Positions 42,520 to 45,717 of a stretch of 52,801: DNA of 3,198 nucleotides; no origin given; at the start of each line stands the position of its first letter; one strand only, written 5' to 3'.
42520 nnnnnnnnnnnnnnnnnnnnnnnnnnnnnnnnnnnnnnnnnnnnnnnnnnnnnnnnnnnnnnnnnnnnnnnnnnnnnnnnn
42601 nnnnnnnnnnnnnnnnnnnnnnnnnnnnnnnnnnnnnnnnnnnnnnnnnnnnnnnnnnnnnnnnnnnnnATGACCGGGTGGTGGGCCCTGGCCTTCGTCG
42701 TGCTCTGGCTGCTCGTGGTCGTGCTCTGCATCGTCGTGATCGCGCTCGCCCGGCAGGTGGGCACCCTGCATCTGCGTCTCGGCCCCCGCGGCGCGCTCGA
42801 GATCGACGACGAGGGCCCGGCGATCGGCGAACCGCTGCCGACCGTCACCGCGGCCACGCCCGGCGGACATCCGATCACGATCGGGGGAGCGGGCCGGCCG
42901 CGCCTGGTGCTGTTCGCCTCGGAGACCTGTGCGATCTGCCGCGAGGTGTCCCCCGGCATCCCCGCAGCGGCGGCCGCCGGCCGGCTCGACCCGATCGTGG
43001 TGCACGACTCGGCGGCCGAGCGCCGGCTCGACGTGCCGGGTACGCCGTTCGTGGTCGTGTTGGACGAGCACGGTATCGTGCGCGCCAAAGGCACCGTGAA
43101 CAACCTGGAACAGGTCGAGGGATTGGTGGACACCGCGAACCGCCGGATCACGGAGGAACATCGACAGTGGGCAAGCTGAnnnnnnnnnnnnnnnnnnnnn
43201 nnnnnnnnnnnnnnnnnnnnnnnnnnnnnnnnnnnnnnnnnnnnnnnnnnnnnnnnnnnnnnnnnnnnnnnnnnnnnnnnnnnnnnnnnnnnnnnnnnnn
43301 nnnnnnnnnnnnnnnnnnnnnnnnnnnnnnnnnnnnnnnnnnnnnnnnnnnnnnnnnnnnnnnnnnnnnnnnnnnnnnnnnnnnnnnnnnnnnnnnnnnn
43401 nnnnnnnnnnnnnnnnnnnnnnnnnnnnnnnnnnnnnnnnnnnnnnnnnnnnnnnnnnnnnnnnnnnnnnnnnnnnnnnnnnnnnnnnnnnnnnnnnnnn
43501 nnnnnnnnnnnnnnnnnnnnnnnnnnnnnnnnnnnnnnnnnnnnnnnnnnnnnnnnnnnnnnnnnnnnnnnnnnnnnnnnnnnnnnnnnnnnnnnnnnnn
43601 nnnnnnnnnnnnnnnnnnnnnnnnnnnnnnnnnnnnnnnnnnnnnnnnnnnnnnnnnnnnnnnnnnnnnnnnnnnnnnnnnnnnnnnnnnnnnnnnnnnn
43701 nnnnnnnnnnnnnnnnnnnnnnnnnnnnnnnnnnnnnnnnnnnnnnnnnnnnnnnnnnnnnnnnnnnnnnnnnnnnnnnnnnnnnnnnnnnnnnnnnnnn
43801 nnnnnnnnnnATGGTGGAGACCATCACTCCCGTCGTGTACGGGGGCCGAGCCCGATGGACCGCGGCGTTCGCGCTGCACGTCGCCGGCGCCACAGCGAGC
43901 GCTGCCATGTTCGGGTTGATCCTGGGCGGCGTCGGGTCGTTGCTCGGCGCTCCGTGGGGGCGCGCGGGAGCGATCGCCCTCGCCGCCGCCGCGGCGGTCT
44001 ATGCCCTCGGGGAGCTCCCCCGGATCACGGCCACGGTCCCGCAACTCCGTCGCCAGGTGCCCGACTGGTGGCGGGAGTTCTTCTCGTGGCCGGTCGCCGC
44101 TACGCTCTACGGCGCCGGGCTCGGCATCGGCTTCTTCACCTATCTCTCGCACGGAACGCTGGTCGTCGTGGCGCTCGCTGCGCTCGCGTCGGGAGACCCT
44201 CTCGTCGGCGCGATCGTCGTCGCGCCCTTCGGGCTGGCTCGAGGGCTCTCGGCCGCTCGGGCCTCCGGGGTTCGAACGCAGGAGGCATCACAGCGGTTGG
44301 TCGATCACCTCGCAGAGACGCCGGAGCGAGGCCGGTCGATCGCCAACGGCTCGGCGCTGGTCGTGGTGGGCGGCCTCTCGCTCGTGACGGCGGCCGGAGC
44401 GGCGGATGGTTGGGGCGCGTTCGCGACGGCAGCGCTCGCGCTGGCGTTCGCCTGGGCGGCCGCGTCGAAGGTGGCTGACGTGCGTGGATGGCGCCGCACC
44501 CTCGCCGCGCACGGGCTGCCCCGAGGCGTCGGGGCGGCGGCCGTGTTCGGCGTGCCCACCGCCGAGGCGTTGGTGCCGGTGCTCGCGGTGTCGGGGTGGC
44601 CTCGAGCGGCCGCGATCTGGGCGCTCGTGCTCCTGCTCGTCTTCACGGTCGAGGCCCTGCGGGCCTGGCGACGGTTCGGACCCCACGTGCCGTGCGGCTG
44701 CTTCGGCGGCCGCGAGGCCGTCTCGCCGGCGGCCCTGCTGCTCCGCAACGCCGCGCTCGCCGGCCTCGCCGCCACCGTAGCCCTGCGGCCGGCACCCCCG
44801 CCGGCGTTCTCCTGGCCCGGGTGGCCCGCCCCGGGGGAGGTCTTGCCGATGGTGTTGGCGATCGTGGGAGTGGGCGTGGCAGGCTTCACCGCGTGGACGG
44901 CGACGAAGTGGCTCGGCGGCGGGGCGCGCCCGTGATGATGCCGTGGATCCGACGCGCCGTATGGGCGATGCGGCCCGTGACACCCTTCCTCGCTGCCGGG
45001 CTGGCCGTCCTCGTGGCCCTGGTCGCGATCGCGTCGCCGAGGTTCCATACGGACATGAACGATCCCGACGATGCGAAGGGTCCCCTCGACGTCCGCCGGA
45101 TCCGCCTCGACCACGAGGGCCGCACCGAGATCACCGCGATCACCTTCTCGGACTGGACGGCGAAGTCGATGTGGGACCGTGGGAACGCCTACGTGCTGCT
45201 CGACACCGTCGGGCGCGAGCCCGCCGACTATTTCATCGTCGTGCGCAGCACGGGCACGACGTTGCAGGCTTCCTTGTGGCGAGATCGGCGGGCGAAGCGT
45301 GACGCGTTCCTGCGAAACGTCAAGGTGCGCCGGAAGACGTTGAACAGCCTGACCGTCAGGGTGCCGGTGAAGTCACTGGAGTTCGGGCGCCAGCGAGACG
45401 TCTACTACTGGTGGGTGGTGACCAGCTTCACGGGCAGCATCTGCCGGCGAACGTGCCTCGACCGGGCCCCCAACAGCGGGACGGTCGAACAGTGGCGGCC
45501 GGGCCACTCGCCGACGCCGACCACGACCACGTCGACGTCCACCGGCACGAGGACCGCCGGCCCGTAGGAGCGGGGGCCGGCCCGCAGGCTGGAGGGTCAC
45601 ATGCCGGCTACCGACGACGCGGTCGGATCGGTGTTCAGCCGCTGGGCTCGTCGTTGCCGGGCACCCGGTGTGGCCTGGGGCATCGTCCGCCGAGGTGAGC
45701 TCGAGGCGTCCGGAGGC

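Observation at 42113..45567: mau-like operon without heavy chain, MauG or amicyanin, headed by a repeat protein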

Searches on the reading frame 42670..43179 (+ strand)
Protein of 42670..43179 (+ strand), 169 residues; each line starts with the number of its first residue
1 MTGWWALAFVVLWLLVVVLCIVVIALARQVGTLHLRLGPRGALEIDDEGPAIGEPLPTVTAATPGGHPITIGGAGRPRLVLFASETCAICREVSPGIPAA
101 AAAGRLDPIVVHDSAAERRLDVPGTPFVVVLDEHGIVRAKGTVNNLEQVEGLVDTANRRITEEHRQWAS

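Call 3: search_protein_families(library=pfam, proteins=[window:42670-43179:+], max_evalue=0.1)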
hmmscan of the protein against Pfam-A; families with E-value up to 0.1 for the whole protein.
window:42670-43179:+ (169 aa): 1 family
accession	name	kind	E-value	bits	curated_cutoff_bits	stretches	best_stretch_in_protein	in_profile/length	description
PF13098.12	Thioredoxin_2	-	0.042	14.6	27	0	73-98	3-28/104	Thioredoxin-like domain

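Call 4: search_protein_families(library=ncbifam, proteins=[window:42670-43179:+], max_evalue=0.1)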
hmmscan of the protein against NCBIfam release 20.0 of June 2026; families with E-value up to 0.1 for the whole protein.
window:42670-43179:+ (169 aa): 1 family
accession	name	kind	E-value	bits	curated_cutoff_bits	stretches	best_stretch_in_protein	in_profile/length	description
TIGR02661.1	MauD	equivalog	2.3e-24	85.9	188.6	2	10-117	7-116/189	methylamine dehydrogenase accessory protein MauD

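Call 109: search_solved_structures(query=window:42670-43179:+, max_evalue=0.01)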
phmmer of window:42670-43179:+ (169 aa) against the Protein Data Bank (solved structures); distinct sequences matched with E-value up to 0.01: 1.
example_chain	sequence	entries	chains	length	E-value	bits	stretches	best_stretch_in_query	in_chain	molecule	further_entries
3ia1_A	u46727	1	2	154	2.4e-05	27.5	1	53-102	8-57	Thio-disulfide isomerase/thioredoxin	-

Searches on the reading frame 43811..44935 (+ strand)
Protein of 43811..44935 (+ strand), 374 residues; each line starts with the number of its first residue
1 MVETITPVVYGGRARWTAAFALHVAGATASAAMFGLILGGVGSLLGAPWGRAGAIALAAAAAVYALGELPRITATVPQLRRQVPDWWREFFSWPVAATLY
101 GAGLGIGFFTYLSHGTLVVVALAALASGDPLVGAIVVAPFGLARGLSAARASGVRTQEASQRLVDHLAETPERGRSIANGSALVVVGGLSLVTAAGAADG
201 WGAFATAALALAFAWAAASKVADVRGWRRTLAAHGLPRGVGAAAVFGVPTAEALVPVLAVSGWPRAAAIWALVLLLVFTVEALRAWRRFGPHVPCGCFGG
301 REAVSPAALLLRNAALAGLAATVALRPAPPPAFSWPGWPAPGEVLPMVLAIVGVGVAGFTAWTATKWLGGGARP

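Call 3: search_protein_families(library=pfam, proteins=[window:43811-44935:+], max_evalue=0.1)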
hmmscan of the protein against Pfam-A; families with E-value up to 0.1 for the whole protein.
window:43811-44935:+ (374 aa): 1 family
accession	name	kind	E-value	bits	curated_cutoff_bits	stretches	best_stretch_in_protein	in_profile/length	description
PF07291.16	MauE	-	5.4e-21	75.7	27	1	204-325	7-127/128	Methylamine utilisation protein MauE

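Call 4: search_protein_families(library=ncbifam, proteins=[window:43811-44935:+], max_evalue=0.1)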
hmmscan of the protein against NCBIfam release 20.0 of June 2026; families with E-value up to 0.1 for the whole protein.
window:43811-44935:+ (374 aa): 1 family
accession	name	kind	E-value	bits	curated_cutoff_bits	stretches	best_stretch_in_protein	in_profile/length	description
NF045576.1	BT_3928_fam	equivalog_domain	0.057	12.5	250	1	250-325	56-131/358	BT_3928 family protein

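Call 85: find_homologous_proteins(query=window:43811-44935:+)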
Query window:43811-44935:+ (374 aa): 952 proteins with E <= 0.001 among 8000 candidates; the best 120 are listed.
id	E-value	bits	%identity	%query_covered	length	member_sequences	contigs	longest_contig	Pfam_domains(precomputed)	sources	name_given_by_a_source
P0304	1.9e-228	776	100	100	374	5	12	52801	PF07291.17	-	-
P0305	8.0e-174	597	77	99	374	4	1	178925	PF07291.17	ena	-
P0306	5.8e-171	587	74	100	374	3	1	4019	PF07291.17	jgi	jgi:hypothetical protein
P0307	6.4e-169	580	74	100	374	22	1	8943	PF07291.17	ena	-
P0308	5.0e-168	577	75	99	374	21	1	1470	PF07291.17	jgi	jgi:hypothetical protein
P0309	8.7e-168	577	76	99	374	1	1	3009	PF07291.17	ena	-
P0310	2.8e-167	575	73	100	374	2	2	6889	PF07291.17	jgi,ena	-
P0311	8.4e-167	573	73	99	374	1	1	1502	PF07291.17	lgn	-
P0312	1.4e-166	573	75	99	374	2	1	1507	PF07291.17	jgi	jgi:hypothetical protein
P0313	3.3e-166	571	72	100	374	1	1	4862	PF07291.17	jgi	-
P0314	4.2e-166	571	74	100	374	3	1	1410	PF07291.17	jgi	jgi:hypothetical protein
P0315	4.5e-166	571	73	100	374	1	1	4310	PF07291.17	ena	-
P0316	1.9e-165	569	74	99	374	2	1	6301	PF07291.17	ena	-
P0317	7.0e-165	567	75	100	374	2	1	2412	PF07291.17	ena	-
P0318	8.8e-165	567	74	100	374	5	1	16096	PF07291.17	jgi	-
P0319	9.1e-165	567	74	100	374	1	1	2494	PF07291.17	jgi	jgi:hypothetical protein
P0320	1.7e-164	566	74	99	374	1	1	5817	PF07291.17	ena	-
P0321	2.5e-164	565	75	99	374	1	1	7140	PF07291.17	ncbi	-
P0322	4.4e-164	564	73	99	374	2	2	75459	PF07291.17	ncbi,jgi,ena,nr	ncbi:MAG: hypothetical protein OEW66_11105 [Actinomycetota bacterium]|nr:hypothetical protein [Actin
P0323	1.0e-163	563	74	99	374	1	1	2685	PF07291.17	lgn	-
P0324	2.1e-163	562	73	99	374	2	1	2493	PF07291.17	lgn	-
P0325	7.5e-163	560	74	99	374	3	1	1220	PF07291.17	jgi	jgi:hypothetical protein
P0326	7.9e-163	560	72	99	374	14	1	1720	PF07291.17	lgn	-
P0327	2.0e-162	559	73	99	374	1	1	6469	PF07291.17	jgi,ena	jgi:hypothetical protein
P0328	7.3e-162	557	73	100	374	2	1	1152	PF07291.17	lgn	-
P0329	8.2e-162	557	73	100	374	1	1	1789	PF07291.17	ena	-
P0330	1.7e-161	556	72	100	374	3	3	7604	PF07291.17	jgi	jgi:hypothetical protein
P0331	2.1e-161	556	72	100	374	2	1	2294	PF07291.17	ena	-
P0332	3.5e-161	555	73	100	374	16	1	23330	PF07291.17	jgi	-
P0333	3.7e-161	555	74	99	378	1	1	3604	PF07291.17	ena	-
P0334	9.5e-159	547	73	99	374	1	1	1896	PF07291.17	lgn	-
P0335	1.3e-158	546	71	100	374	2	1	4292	PF07291.17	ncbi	-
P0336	3.7e-158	545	71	99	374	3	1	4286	PF07291.17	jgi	-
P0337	2.1e-157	542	72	100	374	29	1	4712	PF07291.17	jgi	jgi:hypothetical protein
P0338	2.7e-157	542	73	100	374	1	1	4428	PF07291.17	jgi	jgi:hypothetical protein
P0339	1.2e-156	540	72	99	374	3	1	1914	PF07291.17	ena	-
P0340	2.1e-156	539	71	99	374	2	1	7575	PF07291.17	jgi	-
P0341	5.1e-155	535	71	100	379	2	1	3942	PF07291.17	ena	-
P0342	6.7e-155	534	70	99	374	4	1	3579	PF07291.17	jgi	-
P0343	7.9e-155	534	70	99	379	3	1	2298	PF07291.17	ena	-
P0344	1.6e-154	533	71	100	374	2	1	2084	PF07291.17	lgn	-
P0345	1.8e-153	530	70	100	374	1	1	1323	PF07291.17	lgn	-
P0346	4.7e-150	518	69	100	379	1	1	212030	PF07291.17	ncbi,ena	-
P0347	9.9e-150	517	70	100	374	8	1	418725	PF07291.17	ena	-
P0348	1.1e-149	517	70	100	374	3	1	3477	PF07291.17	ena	-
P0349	1.3e-147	510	68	99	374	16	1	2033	PF07291.17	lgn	-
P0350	6.1e-147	508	68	100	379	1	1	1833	PF07291.17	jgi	jgi:methylamine utilization protein MauE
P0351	1.1e-145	504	68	99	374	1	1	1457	PF07291.17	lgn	-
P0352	5.1e-145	502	70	99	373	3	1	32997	PF07291.17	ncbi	ncbi:MAG: MauE/DoxX family redox-associated membrane protein [Actinomycetota bacterium]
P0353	5.7e-141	488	68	100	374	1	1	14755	PF07291.17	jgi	jgi:hypothetical protein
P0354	3.1e-140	486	67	99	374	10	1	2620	PF07291.17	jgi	jgi:hypothetical protein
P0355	1.9e-138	480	66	99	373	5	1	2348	PF07291.17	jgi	jgi:hypothetical protein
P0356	4.1e-138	479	65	99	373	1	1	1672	PF07291.17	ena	-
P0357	2.2e-136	473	65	99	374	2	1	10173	PF07291.17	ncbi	ncbi:MAG TPA: MauE/DoxX family redox-associated membrane protein [Actinomycetota bacterium]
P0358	4.1e-135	469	65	100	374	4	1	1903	PF07291.17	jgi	jgi:Methylamine utilisation protein MauE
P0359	4.8e-135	469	65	99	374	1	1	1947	PF07291.17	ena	-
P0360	2.5e-134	466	64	99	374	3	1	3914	PF07291.17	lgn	-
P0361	1.0e-125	438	66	91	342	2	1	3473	PF07291.17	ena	-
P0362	1.7e-125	437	76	77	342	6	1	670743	PF07291.17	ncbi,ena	-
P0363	4.6e-124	433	60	100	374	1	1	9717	PF07291.17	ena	-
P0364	3.0e-123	430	61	100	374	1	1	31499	PF07291.17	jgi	jgi:hypothetical protein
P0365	9.1e-123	428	60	100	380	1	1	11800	PF07291.17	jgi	jgi:hypothetical protein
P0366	6.3e-122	426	60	100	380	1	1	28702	PF07291.17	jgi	jgi:hypothetical protein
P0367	2.2e-120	421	59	100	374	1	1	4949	PF07291.17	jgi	jgi:hypothetical protein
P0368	2.7e-116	407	58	100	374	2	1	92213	PF07291.17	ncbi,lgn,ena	-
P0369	2.4e-114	401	59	100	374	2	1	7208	PF07291.17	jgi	jgi:hypothetical protein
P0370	7.6e-112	393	56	99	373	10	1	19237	PF07291.17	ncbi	ncbi:MAG TPA: MauE/DoxX family redox-associated membrane protein [Actinomycetota bacterium]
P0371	2.5e-111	391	57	99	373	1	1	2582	PF07291.17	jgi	jgi:hypothetical protein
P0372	3.4e-111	390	57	98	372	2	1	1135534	PF07291.17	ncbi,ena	-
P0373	3.9e-111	390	56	100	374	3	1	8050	PF07291.17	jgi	jgi:hypothetical protein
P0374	1.5e-110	388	58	99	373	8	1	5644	PF07291.17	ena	-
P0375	3.7e-110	387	54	98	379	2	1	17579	PF07291.17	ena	-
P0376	4.7e-110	387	55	100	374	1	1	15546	PF07291.17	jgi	jgi:hypothetical protein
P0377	5.3e-110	386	58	100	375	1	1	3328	PF07291.17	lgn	-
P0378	9.9e-109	382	56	100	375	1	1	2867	PF07291.17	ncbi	-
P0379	1.3e-108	382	57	98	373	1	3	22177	PF07291.17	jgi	jgi:hypothetical protein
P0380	1.3e-108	382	57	99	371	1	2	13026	PF07291.17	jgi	jgi:hypothetical protein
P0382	7.1e-108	379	55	99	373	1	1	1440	PF07291.17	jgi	jgi:hypothetical protein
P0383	8.1e-108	379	57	99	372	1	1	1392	PF07291.17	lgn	-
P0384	8.6e-108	379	58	97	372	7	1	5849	PF07291.17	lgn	-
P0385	1.6e-107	378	57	100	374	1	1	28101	PF07291.17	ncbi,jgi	jgi:hypothetical protein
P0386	4.1e-107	377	56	100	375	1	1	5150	PF07291.17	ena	-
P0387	4.9e-107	377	55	100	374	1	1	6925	PF07291.17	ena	-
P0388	2.2e-106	375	55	100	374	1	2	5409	PF07291.17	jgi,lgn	jgi:hypothetical protein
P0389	3.1e-106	374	54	100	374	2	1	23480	PF07291.17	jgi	jgi:hypothetical protein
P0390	3.8e-106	374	70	70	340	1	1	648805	PF07291.17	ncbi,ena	-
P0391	4.5e-106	374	54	100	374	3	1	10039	PF07291.17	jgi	jgi:hypothetical protein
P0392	6.8e-106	373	57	100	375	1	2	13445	PF07291.17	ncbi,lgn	-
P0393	1.4e-105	372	54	100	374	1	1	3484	PF07291.17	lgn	-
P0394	2.1e-105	371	56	100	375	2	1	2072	PF07291.17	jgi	-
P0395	2.2e-105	371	56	99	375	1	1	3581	PF07291.17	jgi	jgi:hypothetical protein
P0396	2.4e-105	371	57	100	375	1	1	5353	PF07291.17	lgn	-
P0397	3.4e-105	371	55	99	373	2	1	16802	PF07291.17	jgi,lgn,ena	-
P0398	5.5e-105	370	56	99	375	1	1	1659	PF07291.17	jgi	-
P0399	6.3e-105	370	56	99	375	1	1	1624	PF07291.17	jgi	jgi:hypothetical protein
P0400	8.5e-105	369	56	99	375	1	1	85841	PF07291.17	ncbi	-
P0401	9.7e-105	369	54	100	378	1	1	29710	PF07291.17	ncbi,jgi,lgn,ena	jgi:hypothetical protein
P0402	1.2e-104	369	54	100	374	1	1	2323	PF07291.17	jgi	jgi:hypothetical protein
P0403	1.8e-104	368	54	100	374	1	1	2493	PF07291.17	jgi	jgi:hypothetical protein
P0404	2.0e-104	368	53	100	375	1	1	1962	PF07291.17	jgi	jgi:hypothetical protein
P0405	2.1e-104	368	56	98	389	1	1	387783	PF07291.17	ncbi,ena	-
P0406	2.8e-104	368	57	100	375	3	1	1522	PF07291.17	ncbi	-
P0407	2.8e-104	368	56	100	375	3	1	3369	PF07291.17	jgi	jgi:hypothetical protein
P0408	3.9e-104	367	54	99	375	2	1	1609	PF07291.17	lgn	-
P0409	6.3e-104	366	55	99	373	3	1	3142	PF07291.17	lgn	-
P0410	6.8e-104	366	55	100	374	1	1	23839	PF07291.17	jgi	jgi:hypothetical protein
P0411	7.1e-104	366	54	100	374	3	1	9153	PF07291.17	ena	-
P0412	9.2e-104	366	57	99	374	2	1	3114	PF07291.17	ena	-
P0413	1.4e-103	365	56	99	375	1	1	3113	PF07291.17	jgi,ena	-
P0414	1.5e-103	365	55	100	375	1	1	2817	PF07291.17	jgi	jgi:hypothetical protein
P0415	1.9e-103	365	55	99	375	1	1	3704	PF07291.17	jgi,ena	-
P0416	2.3e-103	365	56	92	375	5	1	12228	PF07291.17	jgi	jgi:hypothetical protein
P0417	2.3e-103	365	56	92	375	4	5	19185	PF07291.17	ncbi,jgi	jgi:hypothetical protein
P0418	3.5e-103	364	56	100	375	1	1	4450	PF07291.17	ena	-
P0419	4.2e-103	364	55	100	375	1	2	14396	PF07291.17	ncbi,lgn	-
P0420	4.9e-103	364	54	100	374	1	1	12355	PF07291.17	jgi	jgi:hypothetical protein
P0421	5.1e-103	363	56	100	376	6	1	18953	PF07291.17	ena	-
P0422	5.1e-103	363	57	99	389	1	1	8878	PF07291.17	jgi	jgi:hypothetical protein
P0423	5.4e-103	363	55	100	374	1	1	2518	PF07291.17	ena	-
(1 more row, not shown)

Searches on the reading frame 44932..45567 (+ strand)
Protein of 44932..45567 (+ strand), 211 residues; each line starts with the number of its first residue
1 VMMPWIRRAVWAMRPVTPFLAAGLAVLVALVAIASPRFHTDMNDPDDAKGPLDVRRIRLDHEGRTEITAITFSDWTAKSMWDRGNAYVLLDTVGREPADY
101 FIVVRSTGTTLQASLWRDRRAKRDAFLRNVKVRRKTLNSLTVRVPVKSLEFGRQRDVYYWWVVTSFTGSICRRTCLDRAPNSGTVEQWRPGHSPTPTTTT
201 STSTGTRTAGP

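Call 3: search_protein_families(library=pfam, proteins=[window:44932-45567:+], max_evalue=0.1)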
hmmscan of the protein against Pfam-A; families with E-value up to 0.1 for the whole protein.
window:44932-45567:+ (211 aa): 1 family
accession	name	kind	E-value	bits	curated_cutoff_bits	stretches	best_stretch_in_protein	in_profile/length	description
PF04911.17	ATP-synt_J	-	0.069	13.2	24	0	13-35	7-29/51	ATP synthase j chain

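Call 4: search_protein_families(library=ncbifam, proteins=[window:44932-45567:+], max_evalue=0.1)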
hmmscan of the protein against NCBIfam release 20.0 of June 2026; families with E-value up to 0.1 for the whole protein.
window:44932-45567:+ (211 aa): 1 family
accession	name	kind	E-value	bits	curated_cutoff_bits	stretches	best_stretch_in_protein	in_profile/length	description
NF005731.0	PRK07546.1-5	equivalog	0.094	12.3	189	0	46-82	56-91/212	hypothetical protein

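Call 107: search_solved_structures(query=window:44932-45567:+, max_evalue=1)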
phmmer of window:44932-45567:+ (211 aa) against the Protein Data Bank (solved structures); distinct sequences matched with E-value up to 1: 3.
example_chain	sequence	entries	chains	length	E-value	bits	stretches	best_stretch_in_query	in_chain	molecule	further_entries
4bg1_A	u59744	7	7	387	0.85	12.4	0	111-163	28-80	GAMMA-BUTYROBETAINE DIOXYGENASE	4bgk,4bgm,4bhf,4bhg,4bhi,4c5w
3ms5_A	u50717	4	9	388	0.86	12.4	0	111-163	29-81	Gamma-butyrobetaine dioxygenase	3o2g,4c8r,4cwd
3n6w_A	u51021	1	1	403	0.91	12.3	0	111-163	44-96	Gamma-butyrobetaine dioxygenase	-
